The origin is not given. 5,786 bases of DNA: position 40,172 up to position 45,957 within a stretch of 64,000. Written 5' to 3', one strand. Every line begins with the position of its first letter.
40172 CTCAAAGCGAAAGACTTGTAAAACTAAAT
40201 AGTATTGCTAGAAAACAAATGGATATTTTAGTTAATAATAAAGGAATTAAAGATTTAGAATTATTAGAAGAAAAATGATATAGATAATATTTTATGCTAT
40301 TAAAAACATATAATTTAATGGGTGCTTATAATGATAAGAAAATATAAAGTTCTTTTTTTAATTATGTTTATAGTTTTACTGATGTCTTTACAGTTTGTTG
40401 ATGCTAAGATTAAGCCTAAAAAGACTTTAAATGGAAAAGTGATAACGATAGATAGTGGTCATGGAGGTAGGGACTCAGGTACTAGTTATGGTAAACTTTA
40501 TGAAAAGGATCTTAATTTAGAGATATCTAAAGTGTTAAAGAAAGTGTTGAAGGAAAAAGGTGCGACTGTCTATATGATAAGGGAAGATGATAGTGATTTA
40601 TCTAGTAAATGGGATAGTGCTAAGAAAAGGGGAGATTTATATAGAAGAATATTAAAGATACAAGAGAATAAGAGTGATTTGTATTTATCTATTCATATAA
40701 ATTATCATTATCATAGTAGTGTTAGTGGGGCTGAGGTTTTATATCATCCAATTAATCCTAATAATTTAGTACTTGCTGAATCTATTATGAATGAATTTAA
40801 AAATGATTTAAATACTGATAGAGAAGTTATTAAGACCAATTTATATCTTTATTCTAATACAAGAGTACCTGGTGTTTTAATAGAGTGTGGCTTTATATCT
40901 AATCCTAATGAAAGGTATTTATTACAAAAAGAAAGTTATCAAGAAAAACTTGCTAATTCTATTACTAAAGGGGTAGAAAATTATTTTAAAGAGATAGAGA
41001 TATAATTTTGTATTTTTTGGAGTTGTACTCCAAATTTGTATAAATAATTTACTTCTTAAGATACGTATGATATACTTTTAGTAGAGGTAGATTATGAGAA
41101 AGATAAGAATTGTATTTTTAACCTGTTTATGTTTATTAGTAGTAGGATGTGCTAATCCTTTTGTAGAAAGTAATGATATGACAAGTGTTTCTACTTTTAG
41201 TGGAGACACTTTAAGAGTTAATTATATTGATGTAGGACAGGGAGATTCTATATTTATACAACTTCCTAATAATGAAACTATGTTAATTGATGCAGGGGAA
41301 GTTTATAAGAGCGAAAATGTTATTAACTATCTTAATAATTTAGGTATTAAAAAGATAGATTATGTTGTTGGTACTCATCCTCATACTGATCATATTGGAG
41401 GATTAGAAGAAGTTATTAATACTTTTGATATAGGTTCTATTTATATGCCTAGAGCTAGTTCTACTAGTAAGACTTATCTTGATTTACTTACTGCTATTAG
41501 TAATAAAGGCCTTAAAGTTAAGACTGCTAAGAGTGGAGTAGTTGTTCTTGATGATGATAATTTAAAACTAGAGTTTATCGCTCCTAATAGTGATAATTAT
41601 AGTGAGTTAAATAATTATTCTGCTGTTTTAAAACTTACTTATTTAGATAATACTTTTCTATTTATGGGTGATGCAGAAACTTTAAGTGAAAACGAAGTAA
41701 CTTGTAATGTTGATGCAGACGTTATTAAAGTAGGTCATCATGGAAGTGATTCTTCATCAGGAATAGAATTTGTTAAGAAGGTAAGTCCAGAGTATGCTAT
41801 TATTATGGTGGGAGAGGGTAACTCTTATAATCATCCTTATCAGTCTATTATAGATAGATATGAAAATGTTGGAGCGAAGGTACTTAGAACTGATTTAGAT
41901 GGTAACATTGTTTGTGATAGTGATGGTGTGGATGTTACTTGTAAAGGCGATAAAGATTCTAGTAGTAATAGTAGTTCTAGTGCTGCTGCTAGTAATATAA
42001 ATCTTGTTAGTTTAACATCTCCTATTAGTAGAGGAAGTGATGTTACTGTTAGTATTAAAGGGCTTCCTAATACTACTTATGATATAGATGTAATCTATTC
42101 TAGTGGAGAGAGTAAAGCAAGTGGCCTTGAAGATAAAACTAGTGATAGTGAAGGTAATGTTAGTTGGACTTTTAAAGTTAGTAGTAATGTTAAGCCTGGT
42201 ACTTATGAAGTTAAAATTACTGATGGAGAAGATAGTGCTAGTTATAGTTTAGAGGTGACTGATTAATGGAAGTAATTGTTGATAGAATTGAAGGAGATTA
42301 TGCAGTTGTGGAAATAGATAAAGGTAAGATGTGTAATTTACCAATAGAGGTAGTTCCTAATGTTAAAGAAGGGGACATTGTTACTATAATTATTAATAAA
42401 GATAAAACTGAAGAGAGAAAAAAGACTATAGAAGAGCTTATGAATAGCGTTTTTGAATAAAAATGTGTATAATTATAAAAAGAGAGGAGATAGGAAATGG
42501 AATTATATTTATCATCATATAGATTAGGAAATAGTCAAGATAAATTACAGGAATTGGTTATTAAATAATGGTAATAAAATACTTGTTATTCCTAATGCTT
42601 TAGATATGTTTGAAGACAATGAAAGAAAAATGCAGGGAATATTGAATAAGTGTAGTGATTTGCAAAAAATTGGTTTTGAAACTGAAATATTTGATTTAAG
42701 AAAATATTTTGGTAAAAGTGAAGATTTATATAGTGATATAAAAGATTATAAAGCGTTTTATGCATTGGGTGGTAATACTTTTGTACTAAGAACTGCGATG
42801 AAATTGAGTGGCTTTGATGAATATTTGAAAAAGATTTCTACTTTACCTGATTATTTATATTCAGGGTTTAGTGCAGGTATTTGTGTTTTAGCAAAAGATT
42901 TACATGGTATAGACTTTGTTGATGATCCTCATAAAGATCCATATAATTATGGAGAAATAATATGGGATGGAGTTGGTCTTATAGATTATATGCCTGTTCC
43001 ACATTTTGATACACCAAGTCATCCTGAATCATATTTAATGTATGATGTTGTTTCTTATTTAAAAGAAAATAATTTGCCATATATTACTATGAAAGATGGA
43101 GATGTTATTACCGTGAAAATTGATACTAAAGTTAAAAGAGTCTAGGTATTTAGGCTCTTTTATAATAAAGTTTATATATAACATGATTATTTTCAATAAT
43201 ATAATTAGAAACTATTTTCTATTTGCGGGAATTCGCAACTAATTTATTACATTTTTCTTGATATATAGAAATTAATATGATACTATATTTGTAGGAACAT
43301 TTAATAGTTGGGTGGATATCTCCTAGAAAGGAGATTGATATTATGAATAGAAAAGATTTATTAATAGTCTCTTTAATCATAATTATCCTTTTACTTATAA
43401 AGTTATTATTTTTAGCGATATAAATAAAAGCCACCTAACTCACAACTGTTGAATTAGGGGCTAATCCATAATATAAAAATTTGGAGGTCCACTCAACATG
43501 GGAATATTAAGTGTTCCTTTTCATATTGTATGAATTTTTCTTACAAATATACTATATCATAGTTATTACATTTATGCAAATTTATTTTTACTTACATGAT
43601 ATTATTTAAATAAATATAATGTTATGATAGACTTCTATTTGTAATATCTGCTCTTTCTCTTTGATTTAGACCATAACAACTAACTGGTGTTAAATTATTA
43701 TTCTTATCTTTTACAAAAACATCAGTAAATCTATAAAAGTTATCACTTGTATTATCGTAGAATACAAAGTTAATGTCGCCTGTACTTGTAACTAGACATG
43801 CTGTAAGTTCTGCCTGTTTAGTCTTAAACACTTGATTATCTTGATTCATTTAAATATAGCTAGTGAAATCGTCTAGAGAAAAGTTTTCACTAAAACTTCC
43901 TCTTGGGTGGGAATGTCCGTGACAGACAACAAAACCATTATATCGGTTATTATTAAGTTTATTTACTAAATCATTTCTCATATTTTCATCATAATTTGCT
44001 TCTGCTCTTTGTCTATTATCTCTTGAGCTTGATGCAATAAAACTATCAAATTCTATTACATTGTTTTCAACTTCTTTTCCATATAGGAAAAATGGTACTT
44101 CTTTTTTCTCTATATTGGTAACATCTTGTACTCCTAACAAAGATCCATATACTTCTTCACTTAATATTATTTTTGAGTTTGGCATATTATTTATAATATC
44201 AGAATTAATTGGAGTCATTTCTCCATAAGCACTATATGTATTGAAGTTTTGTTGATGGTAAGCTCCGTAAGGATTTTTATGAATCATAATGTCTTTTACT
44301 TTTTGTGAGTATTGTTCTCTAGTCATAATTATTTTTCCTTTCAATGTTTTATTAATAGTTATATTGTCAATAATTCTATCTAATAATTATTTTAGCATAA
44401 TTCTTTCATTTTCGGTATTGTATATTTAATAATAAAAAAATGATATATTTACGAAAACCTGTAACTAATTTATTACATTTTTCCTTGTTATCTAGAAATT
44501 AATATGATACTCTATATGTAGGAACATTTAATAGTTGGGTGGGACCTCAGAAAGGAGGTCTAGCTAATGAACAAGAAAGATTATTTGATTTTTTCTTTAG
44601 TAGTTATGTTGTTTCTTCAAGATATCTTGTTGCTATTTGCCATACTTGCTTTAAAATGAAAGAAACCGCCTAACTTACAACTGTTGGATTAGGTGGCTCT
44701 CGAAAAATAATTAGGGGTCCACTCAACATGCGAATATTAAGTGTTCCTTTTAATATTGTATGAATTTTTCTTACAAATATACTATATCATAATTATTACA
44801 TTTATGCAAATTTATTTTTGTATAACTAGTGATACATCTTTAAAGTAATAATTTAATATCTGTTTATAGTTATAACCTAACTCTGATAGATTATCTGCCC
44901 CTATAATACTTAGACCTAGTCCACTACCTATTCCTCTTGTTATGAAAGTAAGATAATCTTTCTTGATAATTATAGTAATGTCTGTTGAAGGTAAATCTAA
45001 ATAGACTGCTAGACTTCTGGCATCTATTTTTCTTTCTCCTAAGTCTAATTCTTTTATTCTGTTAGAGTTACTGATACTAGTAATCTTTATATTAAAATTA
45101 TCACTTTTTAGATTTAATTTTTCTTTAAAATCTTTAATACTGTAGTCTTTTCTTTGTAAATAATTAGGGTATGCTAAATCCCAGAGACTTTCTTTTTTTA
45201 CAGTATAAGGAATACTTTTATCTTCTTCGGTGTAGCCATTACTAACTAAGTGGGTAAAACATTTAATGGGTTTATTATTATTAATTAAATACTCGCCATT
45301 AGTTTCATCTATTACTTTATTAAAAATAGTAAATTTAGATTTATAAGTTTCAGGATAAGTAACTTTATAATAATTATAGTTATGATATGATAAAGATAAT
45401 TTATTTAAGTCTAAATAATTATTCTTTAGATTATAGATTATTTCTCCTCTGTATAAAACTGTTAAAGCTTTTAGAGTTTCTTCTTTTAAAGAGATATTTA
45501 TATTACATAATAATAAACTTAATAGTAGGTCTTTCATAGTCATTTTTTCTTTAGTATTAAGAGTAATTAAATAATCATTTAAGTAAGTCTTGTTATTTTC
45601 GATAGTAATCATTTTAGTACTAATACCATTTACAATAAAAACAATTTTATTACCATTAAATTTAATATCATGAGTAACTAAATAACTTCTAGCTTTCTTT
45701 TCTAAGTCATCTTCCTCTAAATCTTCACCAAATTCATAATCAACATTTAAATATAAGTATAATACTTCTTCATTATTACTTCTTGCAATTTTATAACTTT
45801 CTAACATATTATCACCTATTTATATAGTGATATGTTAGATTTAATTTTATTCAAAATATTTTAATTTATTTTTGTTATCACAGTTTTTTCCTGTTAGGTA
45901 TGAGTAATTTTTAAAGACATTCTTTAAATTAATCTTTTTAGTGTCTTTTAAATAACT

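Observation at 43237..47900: Module copies B and C bracket a small accessory islet ending in an AbiD/F abortive-infection gene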

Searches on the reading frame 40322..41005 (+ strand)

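Call 5: search_protein_families(library=pfam, proteins=[window:40322-41005:+], max_evalue=0.01)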
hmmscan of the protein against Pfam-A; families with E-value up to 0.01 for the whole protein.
window:40322-41005:+ (227 aa): 1 family
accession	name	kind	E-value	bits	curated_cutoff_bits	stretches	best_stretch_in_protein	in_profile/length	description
PF01520.23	Amidase_3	-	2.2e-47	161.8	27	1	41-220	1-174/174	N-acetylmuramoyl-L-alanine amidase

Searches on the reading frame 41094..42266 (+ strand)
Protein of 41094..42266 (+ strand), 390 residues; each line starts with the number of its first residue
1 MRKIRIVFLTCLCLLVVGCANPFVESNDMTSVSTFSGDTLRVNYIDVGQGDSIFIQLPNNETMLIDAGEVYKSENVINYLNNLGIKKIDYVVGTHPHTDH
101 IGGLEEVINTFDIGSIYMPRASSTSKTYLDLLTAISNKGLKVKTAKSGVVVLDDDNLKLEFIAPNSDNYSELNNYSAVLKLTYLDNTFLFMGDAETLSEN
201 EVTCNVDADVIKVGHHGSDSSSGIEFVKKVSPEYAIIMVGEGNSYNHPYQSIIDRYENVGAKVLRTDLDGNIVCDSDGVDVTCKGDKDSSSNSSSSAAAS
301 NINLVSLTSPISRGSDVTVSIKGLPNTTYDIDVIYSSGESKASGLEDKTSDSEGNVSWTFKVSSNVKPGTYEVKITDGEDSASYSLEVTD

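Call 5: search_protein_families(library=pfam, proteins=[window:41094-42266:+], max_evalue=0.01)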
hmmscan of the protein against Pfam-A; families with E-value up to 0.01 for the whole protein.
window:41094-42266:+ (390 aa): 4 families
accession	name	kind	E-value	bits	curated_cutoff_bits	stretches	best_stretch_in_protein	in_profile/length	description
PF00753.33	Lactamase_B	-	2e-17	64.2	22.7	1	46-240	2-195/196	Metallo-beta-lactamase superfamily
PF12706.13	Lactamase_B_2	-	3.1e-05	24.1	27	1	83-202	26-151/200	Beta-lactamase superfamily domain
PF16661.11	Lactamase_B_6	-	0.0015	18.3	27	1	60-112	6-60/193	Metallo-beta-lactamase superfamily domain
PF01835.25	MG2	-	0.0071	17.1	32.8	0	346-388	51-96/96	MG2 domain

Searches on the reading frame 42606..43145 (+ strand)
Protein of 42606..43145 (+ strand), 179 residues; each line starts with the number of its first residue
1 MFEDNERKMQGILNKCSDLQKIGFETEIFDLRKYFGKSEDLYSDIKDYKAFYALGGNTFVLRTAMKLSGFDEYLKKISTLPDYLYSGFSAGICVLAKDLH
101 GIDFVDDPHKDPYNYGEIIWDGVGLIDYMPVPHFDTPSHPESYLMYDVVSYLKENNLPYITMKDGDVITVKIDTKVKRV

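Call 5: search_protein_families(library=pfam, proteins=[window:42606-43145:+], max_evalue=0.01)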
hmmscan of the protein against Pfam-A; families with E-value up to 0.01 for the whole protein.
window:42606-43145:+ (179 aa): 1 family
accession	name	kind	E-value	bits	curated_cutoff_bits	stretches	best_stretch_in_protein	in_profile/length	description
PF03575.23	Peptidase_S51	-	6.5e-12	46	23.9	1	19-171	56-199/206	Peptidase family S51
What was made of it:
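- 42497..43145 (+): S51 (PepE-like) peptidase pseudogene, frameshifted near 42565-42605. It is unique to this species at this site. Peptidase_S51 scores 46 bits but covers only profile positions 56-199 of 206 (call 5).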

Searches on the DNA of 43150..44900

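Call 31: search_rna_families(source=window, start=43150, end=44900, threshold=evalue, max_evalue=10)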
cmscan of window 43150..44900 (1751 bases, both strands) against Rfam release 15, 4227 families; matches with E-value up to 10: 4.
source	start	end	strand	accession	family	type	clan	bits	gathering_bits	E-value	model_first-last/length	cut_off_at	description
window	44160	44229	+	RF01205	snR62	Gene; snRNA; snoRNA; CD-box;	CL00055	24.7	55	9.9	1-100/100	no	Small nucleolar RNA snR62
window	44024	44060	+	RF01102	PK1-TEV_CVMV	Cis-reg; leader;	-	20.9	40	2.5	1-37/37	no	5'-leader pseudoknot of TEV/CVMV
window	43621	43680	+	RF01362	CRISPR-DR49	Gene; CRISPR;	-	20.4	41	2.3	1-47/47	no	CRISPR RNA direct repeat element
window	43388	43432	+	RF03323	mir-3613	Gene; miRNA;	-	15.5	91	8.6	22-66/86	no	mir-3613 microRNA precursor family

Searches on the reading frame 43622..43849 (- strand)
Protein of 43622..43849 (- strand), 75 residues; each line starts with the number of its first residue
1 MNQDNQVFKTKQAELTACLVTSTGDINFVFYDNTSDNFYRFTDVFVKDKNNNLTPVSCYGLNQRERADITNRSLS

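Call 5: search_protein_families(library=pfam, proteins=[window:43622-43849:-], max_evalue=0.01)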
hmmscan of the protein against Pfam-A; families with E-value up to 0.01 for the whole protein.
window:43622-43849:- (75 aa): 0 families

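Call 17: search_protein_families(library=ncbifam, proteins=[window:43622-43849:-], max_evalue=0.1)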
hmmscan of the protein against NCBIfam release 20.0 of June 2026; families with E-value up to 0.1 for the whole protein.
window:43622-43849:- (75 aa): 0 families

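Call 18: search_protein_families(library=padloc, proteins=[window:43622-43849:-], max_evalue=0.1)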
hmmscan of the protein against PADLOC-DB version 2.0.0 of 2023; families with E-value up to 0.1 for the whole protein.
window:43622-43849:- (75 aa): 0 families

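Call 19: search_protein_families(library=phrogs, proteins=[window:43622-43849:-], max_evalue=0.1)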
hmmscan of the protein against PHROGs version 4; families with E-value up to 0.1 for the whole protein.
window:43622-43849:- (75 aa): 0 families

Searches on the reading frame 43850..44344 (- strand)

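Call 5: search_protein_families(library=pfam, proteins=[window:43850-44344:-], max_evalue=0.01)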
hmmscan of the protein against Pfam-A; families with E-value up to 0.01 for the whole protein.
window:43850-44344:- (164 aa): 0 families

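Call 17: search_protein_families(library=ncbifam, proteins=[window:43850-44344:-], max_evalue=0.1)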
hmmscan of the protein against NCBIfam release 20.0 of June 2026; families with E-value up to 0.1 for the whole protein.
window:43850-44344:- (164 aa): 0 families

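Call 18: search_protein_families(library=padloc, proteins=[window:43850-44344:-], max_evalue=0.1)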
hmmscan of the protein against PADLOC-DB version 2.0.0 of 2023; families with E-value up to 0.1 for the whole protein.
window:43850-44344:- (164 aa): 2 families
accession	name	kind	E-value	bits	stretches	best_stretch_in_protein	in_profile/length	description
PDLC00909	JAB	-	0.0031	15.2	1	59-149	20-110/168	JAB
PDLC00896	JAB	-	0.011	13.4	1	54-148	8-102/159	JAB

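Call 19: search_protein_families(library=phrogs, proteins=[window:43850-44344:-], max_evalue=0.1)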
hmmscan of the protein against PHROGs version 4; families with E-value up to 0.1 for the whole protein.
window:43850-44344:- (164 aa): 0 families

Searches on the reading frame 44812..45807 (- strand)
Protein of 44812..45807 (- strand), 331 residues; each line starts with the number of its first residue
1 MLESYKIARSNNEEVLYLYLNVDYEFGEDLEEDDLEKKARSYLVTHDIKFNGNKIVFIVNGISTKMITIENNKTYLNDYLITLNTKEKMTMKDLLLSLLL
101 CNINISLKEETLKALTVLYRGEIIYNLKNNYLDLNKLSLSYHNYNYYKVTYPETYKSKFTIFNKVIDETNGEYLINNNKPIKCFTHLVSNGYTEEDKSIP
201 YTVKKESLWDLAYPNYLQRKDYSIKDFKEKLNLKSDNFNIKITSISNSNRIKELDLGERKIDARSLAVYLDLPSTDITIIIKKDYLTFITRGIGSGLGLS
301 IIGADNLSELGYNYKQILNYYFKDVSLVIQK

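Call 5: search_protein_families(library=pfam, proteins=[window:44812-45807:-], max_evalue=0.01)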
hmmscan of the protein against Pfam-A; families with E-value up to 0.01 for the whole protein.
window:44812-45807:- (331 aa): 1 family
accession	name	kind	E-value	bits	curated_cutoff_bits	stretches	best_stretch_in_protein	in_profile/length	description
PF08486.15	SpoIID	-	0.00029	21.8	23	1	83-174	5-95/97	Stage II sporulation protein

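Call 17: search_protein_families(library=ncbifam, proteins=[window:44812-45807:-], max_evalue=0.1)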
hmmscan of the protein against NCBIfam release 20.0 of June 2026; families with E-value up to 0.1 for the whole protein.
window:44812-45807:- (331 aa): 2 families
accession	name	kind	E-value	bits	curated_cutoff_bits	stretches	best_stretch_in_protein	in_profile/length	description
TIGR02870.1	spore_II_D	equivalog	1.2e-33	116.7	234.75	1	55-327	38-335/338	stage II sporulation protein D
TIGR02669.1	SpoIID_LytB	domain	4.7e-23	82.5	83.3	1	87-327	4-268/270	SpoIID/LytB domain-containing protein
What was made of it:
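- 44812..45807 (-): SpoIID/LytB-domain-like gene. It is core and is the first gene outside the hotspot. TIGR02669 scores 82.5 bits (cut-off 83.3), TIGR02870 scores 116.7 bits, and PF08486 scores 21.8 bits (calls 5, 17).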

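Call 18: search_protein_families(library=padloc, proteins=[window:44812-45807:-], max_evalue=0.1)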
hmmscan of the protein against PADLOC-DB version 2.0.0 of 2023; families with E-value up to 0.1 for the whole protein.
window:44812-45807:- (331 aa): 0 families

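Call 19: search_protein_families(library=phrogs, proteins=[window:44812-45807:-], max_evalue=0.1)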
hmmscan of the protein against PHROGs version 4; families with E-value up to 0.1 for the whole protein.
window:44812-45807:- (331 aa): 0 families
